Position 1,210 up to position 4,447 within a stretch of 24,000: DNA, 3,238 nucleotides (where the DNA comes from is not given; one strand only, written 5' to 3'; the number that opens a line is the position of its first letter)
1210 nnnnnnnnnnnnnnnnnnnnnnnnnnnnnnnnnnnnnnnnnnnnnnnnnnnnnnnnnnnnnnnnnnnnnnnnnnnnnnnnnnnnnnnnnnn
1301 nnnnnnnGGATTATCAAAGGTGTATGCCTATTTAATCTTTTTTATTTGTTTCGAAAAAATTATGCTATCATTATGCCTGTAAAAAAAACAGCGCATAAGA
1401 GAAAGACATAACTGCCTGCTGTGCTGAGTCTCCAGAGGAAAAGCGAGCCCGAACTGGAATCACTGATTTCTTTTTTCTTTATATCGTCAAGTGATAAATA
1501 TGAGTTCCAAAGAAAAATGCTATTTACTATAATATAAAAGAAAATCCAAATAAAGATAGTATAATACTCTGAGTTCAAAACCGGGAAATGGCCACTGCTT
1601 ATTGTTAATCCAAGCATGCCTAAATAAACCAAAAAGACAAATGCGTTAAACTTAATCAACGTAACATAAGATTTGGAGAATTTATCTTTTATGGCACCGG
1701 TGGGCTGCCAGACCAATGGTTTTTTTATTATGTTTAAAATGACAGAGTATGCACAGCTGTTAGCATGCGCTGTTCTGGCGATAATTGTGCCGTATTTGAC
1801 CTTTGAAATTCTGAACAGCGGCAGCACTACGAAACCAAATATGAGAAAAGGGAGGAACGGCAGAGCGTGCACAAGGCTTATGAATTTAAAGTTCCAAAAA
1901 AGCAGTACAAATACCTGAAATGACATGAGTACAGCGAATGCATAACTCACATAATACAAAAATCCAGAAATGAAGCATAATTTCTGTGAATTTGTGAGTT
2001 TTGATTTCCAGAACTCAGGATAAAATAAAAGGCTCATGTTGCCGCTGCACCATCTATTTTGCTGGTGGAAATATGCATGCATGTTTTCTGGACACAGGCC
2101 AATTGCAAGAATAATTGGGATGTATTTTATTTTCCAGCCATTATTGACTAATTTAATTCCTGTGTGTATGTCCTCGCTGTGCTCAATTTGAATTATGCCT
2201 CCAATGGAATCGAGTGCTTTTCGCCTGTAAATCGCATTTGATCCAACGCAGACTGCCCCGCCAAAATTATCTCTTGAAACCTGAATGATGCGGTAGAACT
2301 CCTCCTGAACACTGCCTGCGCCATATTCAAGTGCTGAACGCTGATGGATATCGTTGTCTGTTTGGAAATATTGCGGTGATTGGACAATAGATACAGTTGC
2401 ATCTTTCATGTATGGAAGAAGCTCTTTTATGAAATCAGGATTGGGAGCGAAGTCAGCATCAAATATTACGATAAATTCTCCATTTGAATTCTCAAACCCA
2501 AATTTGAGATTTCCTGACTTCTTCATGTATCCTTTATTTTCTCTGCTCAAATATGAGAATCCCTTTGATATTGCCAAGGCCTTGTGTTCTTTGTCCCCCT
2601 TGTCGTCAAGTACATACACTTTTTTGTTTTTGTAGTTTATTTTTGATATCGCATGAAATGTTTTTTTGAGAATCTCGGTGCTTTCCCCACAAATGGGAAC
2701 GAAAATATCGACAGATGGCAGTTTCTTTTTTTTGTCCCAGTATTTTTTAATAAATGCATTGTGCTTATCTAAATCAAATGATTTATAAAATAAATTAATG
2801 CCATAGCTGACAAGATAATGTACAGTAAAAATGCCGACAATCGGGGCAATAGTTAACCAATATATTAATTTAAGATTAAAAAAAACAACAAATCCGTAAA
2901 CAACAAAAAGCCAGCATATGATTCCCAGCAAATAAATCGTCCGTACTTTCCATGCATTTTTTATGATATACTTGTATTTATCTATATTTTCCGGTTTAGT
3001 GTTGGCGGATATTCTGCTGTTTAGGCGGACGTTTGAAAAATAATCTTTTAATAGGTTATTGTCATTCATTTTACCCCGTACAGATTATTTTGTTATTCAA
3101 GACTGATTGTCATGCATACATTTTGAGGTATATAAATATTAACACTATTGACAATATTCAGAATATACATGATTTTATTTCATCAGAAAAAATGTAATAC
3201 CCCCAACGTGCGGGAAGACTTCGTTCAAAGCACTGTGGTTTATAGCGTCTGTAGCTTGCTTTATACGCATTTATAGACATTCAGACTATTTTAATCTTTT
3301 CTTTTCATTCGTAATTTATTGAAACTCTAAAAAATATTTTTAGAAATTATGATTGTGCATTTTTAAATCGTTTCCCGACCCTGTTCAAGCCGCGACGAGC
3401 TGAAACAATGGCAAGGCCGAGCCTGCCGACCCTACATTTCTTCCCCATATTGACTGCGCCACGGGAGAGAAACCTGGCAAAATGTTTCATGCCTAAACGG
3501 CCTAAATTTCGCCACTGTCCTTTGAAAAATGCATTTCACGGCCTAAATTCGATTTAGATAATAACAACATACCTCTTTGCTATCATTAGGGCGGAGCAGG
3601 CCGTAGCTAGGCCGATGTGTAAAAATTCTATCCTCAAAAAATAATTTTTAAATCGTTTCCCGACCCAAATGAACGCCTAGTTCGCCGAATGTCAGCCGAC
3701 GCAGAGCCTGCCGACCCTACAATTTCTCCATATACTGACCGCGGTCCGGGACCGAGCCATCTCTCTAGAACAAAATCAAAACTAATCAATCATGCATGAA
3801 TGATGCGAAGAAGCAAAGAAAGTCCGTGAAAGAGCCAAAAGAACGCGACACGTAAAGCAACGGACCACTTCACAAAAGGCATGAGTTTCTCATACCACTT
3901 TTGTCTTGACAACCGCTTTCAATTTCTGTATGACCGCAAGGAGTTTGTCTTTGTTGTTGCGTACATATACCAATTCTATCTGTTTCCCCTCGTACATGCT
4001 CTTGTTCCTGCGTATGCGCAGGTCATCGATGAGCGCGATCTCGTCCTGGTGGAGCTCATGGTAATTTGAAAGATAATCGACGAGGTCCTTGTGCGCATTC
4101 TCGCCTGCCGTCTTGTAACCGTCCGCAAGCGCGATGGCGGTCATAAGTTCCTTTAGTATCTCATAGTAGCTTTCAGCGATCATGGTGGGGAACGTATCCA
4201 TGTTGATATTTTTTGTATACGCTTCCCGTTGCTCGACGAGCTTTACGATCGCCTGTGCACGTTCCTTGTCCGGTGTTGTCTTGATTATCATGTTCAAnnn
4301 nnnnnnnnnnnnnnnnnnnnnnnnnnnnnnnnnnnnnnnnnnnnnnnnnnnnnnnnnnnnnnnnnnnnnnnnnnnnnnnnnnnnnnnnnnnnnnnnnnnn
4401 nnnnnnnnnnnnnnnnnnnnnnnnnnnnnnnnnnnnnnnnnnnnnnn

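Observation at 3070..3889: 820-bp gene-free, GC-enriched island holding two paralogous ~105-nt units with conserved ends and a divergent 37-nt core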

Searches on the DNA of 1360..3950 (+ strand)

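Call 16: search_rna_families(source=window, start=3000, end=3950, threshold=evalue, max_evalue=10, show_alignments=3)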
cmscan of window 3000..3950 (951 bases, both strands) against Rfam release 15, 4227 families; matches with E-value up to 10: 1.
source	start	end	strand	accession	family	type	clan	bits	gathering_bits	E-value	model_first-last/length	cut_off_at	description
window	3338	3444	-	RF02248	Six3os1_3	Gene; lncRNA;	-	14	40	0.64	1-75/75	no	Six3os1 conserved region 3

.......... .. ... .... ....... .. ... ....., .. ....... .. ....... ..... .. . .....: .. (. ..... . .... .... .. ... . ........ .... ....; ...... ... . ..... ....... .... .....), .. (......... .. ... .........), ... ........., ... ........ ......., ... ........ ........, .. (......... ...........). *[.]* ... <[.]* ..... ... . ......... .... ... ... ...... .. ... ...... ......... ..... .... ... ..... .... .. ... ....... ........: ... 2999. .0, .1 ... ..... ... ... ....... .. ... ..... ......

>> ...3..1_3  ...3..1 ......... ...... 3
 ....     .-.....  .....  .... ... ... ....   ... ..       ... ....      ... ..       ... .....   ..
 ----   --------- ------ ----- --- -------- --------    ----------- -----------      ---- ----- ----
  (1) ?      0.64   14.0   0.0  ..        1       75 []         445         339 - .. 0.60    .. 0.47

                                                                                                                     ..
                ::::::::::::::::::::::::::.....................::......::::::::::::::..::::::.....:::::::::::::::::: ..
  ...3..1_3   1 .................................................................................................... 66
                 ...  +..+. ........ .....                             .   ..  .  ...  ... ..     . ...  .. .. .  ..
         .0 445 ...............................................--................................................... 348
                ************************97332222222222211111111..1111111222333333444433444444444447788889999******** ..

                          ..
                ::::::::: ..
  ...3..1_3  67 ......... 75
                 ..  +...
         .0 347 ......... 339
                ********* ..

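Call 35: search_dna_similar(query=window:3300-3900:+, collection=phages, mode=distant, max_evalue=0.01)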
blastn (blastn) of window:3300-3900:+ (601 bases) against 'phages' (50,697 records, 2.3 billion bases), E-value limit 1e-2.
No match.

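Call 36: search_dna_similar(query=window:3300-3900:+, collection=plasmids, mode=distant, max_evalue=0.01)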
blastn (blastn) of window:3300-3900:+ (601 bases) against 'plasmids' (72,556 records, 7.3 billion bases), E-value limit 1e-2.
No match.

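Call 88: search_rna_families(source=L002, start=3900, end=4520, threshold=evalue, max_evalue=1, show_alignments=1)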
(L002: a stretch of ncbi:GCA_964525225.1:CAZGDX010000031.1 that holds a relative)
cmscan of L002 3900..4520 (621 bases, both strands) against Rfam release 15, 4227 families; matches with E-value up to 1: 1.
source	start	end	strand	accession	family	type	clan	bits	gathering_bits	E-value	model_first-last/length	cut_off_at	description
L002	4127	4190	+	RF00641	mir-154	Gene; miRNA;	CL00149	19.7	52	0.52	1-82/82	no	mir-154 microRNA precursor family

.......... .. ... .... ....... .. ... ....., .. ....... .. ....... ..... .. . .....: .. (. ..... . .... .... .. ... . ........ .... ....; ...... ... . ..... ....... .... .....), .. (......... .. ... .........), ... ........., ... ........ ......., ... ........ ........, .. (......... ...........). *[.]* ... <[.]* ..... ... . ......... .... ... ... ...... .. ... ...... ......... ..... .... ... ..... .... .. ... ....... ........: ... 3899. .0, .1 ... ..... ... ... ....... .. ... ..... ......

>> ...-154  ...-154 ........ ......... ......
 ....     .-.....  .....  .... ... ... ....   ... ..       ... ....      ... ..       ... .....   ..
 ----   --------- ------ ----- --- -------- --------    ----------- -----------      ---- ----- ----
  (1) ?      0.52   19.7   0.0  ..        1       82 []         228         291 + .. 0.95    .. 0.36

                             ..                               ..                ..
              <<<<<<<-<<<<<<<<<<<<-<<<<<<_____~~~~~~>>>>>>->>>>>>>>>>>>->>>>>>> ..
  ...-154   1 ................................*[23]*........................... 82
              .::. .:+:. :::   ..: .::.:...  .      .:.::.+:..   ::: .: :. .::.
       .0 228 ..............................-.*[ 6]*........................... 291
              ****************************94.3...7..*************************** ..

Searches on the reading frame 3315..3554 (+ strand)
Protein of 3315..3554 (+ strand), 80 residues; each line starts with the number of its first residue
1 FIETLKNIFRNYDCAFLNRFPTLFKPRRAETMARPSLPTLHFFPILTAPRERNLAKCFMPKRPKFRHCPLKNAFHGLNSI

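Call 66: search_protein_representatives(protein=window:3315-3554:+)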
Query: 80 residues. Proteins with E-value up to 0.001 (for the whole library): 2; up to 1e-10: 1; up to 1e-30: 0. The best 2 are listed.
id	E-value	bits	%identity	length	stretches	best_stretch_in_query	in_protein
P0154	3.2e-11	59.7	30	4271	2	15-47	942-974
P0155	3.6e-04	37.2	36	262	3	19-68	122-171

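Call 73: search_protein_families(library=pfam, proteins=[window:3315-3554:+], max_evalue=1)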
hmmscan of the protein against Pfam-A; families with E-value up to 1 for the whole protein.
seq(80 aa): 0 families

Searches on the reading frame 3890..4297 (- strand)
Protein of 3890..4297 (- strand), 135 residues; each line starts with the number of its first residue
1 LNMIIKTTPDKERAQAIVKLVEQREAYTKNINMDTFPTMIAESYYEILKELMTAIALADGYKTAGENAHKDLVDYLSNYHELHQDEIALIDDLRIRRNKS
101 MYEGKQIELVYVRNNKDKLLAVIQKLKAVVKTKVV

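Call 12: search_protein_families(library=pfam, proteins=[window:3890-4297:-], max_evalue=0.01)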
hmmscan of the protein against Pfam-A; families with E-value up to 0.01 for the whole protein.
window:3890-4297:- (135 aa): 0 families

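Call 19: find_encoding_contigs(protein=window:3890-4297:-, flank=10000, max_places=10)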
Protein window:3890-4297:- (135 aa): no gene with exactly this product is on record in the collection.

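Call 38: find_homologous_proteins(query=window:3890-4291:-)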
Query window:3890-4291:- (133 aa): 30 proteins with E <= 0.001 among 35 candidates.
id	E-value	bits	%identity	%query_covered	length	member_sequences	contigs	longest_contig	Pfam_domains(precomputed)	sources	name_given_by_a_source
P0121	1.8e-77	275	100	100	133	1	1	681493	-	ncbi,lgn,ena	-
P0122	3.1e-49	184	67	99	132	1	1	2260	-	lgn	-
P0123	4.3e-49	184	62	99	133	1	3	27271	-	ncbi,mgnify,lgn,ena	ncbi:MAG: hypothetical protein AABW88_05340 [Nanoarchaeota archaeon]|mgnify:CR=1 FL=1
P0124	4.6e-49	183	64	99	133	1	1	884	-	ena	-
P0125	1.2e-45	172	63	99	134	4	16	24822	-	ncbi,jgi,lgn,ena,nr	ncbi:TPA: hypothetical protein HA219_00180 [Candidatus Woesearchaeota archaeon]|nr:hypothetical prot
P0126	9.3e-42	160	58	99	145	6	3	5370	-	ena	-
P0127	2.0e-41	159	59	99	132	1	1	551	-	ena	-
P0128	1.3e-39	153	57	86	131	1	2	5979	-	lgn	-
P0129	2.2e-39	152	55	98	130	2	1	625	-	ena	-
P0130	1.2e-38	150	52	99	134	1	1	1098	-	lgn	-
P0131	9.7e-38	147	54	99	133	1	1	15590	-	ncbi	-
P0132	2.4e-37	146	54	99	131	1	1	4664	-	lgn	-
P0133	2.3e-35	139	53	99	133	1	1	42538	-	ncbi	-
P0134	6.3e-35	138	50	99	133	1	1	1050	-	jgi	jgi:hypothetical protein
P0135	1.4e-34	137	53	95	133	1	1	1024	-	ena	-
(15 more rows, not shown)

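Call 40: find_encoding_contigs(protein=P0121, flank=10000, max_places=6)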
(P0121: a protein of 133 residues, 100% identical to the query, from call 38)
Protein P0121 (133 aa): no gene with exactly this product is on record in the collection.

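Call 41: find_encoding_contigs(protein=P0123, flank=6000, max_places=6)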
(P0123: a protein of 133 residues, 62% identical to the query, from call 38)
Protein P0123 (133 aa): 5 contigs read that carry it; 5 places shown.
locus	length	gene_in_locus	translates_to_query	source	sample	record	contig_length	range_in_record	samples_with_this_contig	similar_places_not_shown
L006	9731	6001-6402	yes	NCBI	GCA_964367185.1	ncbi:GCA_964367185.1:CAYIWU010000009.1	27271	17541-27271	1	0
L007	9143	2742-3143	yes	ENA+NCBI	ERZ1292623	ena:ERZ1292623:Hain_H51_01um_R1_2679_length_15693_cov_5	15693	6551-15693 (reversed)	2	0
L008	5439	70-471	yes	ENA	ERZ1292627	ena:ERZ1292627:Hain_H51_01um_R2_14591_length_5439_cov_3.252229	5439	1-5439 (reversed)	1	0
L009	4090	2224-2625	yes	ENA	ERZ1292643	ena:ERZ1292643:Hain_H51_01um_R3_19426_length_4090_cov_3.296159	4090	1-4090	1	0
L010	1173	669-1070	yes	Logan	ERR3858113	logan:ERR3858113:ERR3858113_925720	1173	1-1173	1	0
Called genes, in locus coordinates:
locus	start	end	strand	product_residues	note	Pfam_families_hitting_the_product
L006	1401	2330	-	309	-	PF01944:SpoIIM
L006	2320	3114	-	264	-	-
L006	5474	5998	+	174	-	PF01909:NTP_transf_2, PF18765:Polbeta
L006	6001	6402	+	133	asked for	-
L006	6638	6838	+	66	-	PF26688:RHH_12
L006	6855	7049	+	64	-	-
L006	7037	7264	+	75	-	PF10130:PIN_2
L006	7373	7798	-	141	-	PF09723:Zn_ribbon_8 (faint)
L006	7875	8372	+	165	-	PF01209:Ubie_methyltran, PF02353:CMAS (weak), PF13489:Methyltransf_23, PF07021:MetW (weak), PF13847:Methyltransf_31, PF08241:Methyltransf_11, PF08242:Methyltransf_12, PF13649:Methyltransf_25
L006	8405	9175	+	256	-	PF06691:DUF1189 (weak)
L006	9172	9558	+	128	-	-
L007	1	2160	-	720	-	?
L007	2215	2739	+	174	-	PF01909:NTP_transf_2, PF18765:Polbeta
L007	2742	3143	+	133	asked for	-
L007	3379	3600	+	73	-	PF26688:RHH_12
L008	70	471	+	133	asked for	-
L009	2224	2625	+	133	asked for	-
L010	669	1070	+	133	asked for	-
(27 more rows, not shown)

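Call 42: find_encoding_contigs(protein=P0125, flank=6000, max_places=10)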
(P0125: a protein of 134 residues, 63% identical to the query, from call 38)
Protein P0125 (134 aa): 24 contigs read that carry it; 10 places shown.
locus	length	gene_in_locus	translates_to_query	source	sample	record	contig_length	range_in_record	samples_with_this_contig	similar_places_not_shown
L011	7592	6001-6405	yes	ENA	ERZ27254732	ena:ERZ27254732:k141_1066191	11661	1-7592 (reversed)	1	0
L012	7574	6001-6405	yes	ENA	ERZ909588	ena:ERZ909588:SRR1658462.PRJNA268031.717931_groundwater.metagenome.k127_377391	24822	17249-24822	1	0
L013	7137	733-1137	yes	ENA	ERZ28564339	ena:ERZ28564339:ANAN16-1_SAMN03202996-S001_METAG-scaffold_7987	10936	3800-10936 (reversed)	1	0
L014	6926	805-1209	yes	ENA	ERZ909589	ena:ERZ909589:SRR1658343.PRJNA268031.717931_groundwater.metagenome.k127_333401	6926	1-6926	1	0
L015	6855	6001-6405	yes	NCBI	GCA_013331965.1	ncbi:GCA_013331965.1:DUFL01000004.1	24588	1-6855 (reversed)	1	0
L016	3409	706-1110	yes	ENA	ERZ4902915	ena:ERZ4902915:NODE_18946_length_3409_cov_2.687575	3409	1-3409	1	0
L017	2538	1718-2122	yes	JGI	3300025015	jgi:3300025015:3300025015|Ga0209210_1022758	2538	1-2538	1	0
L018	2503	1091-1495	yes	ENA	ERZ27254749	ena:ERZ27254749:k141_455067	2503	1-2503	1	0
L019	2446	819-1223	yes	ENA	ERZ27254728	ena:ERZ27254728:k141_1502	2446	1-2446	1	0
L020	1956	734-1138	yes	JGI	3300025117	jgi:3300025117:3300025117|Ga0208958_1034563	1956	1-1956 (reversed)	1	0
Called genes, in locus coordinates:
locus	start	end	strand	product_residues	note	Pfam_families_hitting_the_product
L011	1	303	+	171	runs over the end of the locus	PF01876:RNase_P_p30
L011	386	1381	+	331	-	PF02661:Fic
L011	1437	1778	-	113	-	-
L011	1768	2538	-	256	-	-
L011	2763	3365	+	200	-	-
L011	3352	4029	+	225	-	-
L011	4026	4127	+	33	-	-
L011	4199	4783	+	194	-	-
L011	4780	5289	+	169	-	-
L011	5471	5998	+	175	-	PF01909:NTP_transf_2, PF18765:Polbeta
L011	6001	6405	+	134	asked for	-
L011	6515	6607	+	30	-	-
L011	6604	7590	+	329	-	?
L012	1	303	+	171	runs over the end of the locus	PF01876:RNase_P_p30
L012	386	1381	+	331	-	PF02661:Fic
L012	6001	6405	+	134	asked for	-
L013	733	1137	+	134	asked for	-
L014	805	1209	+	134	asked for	-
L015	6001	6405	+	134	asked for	-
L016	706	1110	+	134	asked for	-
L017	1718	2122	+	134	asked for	-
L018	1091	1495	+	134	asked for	-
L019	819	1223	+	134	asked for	-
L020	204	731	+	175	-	PF01909:NTP_transf_2, PF18765:Polbeta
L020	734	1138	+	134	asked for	-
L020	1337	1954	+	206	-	?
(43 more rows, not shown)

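Call 50: search_protein_families(library=ncbifam, proteins=[window:3890-4291:-], max_evalue=0.01)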
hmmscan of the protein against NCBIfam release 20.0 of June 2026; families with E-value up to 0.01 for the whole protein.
window:3890-4291:- (133 aa): 1 family
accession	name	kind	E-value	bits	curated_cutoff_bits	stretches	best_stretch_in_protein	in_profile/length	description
NF006457.0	PRK08818.1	equivalog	0.0085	15.2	411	0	67-129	190-248/373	prephenate dehydrogenase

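Call 60: find_encoding_contigs(protein=P0122, flank=5000, max_places=5)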
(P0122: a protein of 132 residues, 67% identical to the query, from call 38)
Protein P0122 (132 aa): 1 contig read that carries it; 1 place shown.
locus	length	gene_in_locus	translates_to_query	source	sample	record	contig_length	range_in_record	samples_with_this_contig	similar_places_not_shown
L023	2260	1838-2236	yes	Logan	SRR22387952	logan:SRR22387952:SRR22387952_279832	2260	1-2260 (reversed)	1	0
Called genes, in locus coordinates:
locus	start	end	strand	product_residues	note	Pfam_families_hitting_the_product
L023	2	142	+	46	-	?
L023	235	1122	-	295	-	PF02661:Fic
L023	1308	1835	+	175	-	PF01909:NTP_transf_2, PF18765:Polbeta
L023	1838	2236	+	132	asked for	-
